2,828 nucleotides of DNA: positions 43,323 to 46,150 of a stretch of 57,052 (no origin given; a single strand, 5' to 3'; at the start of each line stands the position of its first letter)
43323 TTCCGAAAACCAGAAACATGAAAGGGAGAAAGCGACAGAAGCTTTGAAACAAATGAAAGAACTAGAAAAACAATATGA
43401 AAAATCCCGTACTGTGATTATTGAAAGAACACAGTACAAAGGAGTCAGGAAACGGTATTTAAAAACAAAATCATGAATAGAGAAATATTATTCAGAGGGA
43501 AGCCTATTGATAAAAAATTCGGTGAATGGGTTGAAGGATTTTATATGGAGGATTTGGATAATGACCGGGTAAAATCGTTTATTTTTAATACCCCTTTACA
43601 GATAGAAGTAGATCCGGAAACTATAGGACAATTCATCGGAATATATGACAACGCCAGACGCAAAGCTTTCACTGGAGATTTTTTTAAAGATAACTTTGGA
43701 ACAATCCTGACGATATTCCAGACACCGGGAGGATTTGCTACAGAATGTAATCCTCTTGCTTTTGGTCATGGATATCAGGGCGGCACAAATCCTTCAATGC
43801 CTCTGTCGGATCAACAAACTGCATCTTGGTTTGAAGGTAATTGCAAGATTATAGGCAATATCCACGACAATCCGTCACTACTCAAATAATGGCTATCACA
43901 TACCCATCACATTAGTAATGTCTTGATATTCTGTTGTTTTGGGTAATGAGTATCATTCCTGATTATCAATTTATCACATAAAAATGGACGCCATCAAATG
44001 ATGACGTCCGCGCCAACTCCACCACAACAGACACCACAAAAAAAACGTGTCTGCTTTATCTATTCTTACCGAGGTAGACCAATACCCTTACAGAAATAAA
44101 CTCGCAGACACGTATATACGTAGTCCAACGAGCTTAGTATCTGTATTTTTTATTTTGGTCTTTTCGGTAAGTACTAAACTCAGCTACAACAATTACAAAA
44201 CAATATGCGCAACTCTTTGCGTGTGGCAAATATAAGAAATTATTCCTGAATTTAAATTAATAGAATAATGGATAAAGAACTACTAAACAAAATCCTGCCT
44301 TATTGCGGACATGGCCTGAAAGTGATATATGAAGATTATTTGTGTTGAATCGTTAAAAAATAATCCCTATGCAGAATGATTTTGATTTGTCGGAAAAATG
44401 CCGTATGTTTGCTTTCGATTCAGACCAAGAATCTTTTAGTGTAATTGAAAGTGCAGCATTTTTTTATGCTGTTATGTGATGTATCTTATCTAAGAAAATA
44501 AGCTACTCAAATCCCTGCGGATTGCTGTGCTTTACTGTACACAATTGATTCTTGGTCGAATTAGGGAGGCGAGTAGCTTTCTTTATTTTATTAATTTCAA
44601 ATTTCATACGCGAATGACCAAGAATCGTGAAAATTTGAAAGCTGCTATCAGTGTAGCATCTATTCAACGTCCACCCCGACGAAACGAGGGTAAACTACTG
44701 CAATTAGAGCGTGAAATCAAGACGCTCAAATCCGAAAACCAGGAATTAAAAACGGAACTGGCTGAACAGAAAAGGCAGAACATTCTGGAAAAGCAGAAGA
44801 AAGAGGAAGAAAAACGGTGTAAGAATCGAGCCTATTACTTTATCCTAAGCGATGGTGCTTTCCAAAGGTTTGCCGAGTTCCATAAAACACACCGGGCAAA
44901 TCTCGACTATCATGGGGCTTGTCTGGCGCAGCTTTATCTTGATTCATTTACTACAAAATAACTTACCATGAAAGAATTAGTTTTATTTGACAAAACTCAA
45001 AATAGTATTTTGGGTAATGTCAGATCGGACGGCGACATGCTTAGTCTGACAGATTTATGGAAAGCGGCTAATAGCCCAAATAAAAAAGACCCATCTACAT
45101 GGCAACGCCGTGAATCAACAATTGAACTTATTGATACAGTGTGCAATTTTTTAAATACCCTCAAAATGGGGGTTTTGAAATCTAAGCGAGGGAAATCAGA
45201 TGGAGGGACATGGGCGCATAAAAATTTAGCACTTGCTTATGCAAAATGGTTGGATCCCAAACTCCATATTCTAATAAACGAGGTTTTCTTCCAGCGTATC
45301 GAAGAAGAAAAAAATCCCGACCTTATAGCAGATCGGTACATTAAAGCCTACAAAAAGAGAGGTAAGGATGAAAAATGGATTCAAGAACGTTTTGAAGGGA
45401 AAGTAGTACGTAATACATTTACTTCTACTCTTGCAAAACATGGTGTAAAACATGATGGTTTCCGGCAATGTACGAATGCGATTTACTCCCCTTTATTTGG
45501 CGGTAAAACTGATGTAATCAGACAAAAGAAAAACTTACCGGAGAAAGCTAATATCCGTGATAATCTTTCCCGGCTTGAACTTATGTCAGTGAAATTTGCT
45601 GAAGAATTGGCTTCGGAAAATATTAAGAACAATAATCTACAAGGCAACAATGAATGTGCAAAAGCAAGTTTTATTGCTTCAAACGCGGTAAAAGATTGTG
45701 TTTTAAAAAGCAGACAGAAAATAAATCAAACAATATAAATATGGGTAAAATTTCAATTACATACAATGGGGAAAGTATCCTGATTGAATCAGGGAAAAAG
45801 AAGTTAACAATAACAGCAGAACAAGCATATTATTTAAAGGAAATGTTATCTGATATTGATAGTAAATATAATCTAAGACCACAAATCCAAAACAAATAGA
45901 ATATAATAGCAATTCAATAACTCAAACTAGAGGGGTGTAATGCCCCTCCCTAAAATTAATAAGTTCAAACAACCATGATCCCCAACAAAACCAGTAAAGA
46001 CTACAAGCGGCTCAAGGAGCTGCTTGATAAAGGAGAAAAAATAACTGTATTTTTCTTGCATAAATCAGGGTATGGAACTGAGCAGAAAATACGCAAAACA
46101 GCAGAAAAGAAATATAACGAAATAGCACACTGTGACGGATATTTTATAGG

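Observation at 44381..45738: Cassette 2 of 3: same leader architecture with compensatory sequence changes, upstream of a Cys/His protein and a KilA-N protein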

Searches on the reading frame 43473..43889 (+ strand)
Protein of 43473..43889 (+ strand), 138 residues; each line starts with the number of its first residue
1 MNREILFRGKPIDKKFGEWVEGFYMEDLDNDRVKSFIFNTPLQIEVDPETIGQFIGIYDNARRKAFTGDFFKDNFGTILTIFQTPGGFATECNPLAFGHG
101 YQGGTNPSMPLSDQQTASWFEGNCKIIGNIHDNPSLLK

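Call 57: search_protein_families(library=phrogs, proteins=[window:43473-43889:+], max_evalue=0.00001)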
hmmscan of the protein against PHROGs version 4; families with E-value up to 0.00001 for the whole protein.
window:43473-43889:+ (138 aa): 2 families
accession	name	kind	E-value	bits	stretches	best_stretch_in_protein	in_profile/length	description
phrog_8684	-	unknown function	3.8e-18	67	1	1-70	1-80/164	-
phrog_98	-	unknown function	7.3e-11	42.9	1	1-138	24-151/208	-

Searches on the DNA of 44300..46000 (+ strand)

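Call 7: search_rna_families(source=window, start=44300, end=44700, threshold=evalue, max_evalue=10)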
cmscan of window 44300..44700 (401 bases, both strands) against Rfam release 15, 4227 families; matches with E-value up to 10: 3.
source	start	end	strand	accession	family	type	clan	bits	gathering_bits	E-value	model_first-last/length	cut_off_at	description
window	44428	44501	+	RF03653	mir-971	Gene; miRNA;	-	15.3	53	2.7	1-77/77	no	mir-971 microRNA precursor family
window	44333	44365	+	RF01286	snoR26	Gene; snRNA; snoRNA; CD-box;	-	14.8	47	8.9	1-94/94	no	Small nucleolar RNA snoR26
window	44501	44603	+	RF01581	RUF6-5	Gene; sRNA;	-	13.6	70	7.1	1-156/156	no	Plasmodium RNA of unknown function RUF6-5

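Call 19: search_dna_similar(query=window:44300-46000:+, collection=phages, mode=distant)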
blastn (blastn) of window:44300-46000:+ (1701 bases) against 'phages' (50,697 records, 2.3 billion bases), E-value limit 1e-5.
No match.

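Call 65: build_rna_model(alignment_id=A6, structure=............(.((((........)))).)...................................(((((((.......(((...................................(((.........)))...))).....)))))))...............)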
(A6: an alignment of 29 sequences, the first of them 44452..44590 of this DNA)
Model R1 built from alignment A6 (29 sequences, 167 columns); structure: as given.
model positions 142; base pairs 18; branch points 1; effective number of sequences 9.14; information 0.59 bits per position. Calibrated on 0.2 Mb of random sequence (short: E-values are rough).
structure used (alignment columns):
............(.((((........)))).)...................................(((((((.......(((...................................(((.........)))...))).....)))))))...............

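Call 66: search_with_rna_model(model_id=R1, source=window, max_evalue=1, show_alignments=3)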
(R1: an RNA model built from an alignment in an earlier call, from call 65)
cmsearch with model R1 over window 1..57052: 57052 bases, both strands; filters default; matches with E-value up to 1: 5.
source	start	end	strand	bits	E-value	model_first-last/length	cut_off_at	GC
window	44446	44588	+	79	1.1e-11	1-142/142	no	0.36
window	36736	36884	+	74.4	6.9e-11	1-142/142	no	0.39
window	24847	24898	+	18.8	0.32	1-142/142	no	0.31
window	44491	44639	-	18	0.42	1-142/142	no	0.35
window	53863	53915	+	17.3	0.56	1-142/142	no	0.28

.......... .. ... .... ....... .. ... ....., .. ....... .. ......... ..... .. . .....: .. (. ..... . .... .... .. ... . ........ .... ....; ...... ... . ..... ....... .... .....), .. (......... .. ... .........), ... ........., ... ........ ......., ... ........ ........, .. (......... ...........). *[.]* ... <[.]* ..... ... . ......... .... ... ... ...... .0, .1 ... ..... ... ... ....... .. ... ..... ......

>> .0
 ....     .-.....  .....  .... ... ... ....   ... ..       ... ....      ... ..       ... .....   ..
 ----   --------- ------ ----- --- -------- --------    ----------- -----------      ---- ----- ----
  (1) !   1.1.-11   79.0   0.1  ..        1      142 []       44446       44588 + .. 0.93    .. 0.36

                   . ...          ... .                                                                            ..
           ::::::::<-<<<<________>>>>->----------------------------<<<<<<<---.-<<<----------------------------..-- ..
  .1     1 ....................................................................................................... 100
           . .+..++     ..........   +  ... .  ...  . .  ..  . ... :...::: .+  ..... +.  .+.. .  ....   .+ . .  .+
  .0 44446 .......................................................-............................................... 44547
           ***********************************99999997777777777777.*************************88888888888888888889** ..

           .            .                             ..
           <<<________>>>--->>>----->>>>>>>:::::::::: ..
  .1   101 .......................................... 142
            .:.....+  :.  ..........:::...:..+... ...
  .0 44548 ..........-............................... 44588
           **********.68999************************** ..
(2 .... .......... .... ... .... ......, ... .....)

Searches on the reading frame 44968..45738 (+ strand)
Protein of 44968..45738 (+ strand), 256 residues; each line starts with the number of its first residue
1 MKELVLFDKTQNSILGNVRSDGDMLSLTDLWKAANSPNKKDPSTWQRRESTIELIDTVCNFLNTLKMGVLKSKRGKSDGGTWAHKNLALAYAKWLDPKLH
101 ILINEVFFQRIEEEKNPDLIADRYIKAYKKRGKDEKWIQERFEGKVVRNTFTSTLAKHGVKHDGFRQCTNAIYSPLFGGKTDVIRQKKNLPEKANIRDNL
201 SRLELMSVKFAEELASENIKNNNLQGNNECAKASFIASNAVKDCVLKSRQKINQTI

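Call 10: search_protein_families(library=pfam, proteins=[window:44968-45738:+], max_evalue=0.1)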
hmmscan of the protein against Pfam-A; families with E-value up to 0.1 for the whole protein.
window:44968-45738:+ (256 aa): 2 families
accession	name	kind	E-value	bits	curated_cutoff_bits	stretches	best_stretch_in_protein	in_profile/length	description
PF04383.19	KilA-N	-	2e-18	66.6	23.8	1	19-107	11-101/107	KilA-N domain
PF23232.1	AAA_lid_13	-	0.044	14.6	27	1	103-155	9-59/105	Fungal AAA+ ATPase lid domain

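Call 11: search_protein_families(library=phrogs, proteins=[window:44968-45738:+], max_evalue=0.01)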
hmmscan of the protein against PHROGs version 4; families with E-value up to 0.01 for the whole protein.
window:44968-45738:+ (256 aa): 10 families
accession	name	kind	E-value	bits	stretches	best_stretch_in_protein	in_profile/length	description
phrog_129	-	transcription regulation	2.6e-23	84.3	1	18-116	13-114/273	transcriptional regulator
phrog_2812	-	unknown function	2.1e-19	71.1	1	18-107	12-101/288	-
phrog_15286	-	unknown function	8e-14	52.3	1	105-243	109-251/274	-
phrog_8036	-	unknown function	6.9e-11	43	1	124-247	128-252/290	-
phrog_2657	-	transcription regulation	1.4e-09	38.6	1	18-223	17-210/243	transcriptional regulator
phrog_1136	-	unknown function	5.5e-07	30.5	1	36-116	29-109/244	-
phrog_6095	-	lysis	2.5e-05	25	1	23-111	25-111/217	amidase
phrog_8274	-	unknown function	0.00014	22.3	1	24-107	19-105/354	-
phrog_10441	-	unknown function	0.0007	20.9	1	73-110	10-47/126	-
phrog_18199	-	unknown function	0.00072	20.2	1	18-69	12-64/68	-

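Call 89: search_protein_families(library=padloc, proteins=[window:44968-45738:+], max_evalue=0.01)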
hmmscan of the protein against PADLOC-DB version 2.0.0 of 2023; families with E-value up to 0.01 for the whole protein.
window:44968-45738:+ (256 aa): 4 families
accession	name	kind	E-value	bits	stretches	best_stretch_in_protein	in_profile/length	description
PDLC04920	PDC-S13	-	4.3e-25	86.6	1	105-243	109-247/286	-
PDLC04919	PDC-S13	-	9.5e-15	52.6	1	126-249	122-246/281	-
PDLC04962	PDC-S22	-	2.6e-12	44.4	1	63-238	93-258/281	-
PDLC03083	Specificity_I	-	0.0021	14.2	1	165-244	160-240/717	Type I specificity subunit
